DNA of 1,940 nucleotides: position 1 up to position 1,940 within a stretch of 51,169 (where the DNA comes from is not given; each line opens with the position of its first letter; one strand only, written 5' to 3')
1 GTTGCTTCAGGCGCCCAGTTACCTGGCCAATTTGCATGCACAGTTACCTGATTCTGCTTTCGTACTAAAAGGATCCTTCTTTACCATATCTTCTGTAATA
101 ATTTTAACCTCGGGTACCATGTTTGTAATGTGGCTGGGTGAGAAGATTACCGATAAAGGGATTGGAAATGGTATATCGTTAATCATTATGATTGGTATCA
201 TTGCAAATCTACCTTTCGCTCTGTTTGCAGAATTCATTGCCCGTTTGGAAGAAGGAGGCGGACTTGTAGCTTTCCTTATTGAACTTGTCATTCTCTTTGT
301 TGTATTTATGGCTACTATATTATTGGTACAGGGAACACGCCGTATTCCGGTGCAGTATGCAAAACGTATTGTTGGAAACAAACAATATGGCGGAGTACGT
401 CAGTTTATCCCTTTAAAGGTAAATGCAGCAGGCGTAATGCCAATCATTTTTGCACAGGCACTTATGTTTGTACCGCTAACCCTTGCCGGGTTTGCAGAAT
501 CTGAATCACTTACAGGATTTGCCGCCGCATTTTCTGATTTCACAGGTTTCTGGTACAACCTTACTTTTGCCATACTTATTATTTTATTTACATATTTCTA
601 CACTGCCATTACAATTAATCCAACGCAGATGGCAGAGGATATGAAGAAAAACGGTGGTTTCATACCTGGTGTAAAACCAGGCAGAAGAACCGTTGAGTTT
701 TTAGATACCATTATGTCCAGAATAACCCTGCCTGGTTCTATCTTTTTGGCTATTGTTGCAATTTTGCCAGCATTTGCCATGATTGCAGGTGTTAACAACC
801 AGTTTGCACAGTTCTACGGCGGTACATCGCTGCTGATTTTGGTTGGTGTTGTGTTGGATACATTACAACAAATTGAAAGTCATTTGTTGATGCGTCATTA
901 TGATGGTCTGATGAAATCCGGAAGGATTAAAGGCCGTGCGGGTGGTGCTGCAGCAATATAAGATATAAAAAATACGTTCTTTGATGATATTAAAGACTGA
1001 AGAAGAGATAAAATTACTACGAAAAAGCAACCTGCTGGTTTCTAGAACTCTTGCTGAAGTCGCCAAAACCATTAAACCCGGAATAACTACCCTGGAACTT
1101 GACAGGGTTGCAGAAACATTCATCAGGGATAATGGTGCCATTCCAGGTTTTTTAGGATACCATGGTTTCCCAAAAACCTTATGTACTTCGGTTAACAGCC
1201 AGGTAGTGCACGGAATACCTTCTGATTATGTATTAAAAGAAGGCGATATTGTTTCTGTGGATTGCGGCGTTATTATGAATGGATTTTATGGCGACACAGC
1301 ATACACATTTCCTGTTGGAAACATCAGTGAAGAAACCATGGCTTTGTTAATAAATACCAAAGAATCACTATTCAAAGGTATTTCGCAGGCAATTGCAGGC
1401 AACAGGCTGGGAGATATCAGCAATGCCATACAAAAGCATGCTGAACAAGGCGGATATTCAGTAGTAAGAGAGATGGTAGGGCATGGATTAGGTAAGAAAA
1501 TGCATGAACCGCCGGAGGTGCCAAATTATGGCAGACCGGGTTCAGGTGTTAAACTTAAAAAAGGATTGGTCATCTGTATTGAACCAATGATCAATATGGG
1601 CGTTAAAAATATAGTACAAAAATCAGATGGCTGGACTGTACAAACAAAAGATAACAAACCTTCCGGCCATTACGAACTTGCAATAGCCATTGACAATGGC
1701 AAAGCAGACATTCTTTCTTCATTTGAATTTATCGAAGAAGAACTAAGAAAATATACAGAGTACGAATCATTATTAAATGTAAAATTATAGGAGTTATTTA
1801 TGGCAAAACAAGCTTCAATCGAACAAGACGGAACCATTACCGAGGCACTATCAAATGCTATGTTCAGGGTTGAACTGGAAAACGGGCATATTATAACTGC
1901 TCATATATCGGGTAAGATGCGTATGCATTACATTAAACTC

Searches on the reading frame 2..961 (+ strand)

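Call 15: search_protein_families(library=pfam, proteins=[window:2-961:+], max_evalue=0.0001)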
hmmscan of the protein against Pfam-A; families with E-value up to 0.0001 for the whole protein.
window:2-961:+ (319 aa): 1 family
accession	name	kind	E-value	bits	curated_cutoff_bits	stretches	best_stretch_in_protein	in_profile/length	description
PF00344.25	SecY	-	2.6e-83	280.3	32.2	1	18-288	66-306/306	SecY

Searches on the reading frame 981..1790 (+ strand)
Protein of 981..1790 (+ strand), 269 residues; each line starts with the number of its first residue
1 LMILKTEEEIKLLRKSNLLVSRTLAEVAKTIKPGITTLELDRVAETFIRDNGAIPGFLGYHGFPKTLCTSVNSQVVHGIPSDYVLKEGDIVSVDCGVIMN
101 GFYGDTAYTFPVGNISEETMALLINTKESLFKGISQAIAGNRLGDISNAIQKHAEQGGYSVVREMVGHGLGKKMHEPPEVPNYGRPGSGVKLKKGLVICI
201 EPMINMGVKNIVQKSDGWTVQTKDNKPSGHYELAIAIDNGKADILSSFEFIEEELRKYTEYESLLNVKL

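Call 15: search_protein_families(library=pfam, proteins=[window:981-1790:+], max_evalue=0.0001)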
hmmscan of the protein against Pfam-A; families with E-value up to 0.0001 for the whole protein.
window:981-1790:+ (269 aa): 1 family
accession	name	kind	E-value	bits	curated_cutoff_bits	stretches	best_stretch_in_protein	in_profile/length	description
PF00557.29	Peptidase_M24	-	4.8e-45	154.3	23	1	12-210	2-191/208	Metallopeptidase family M24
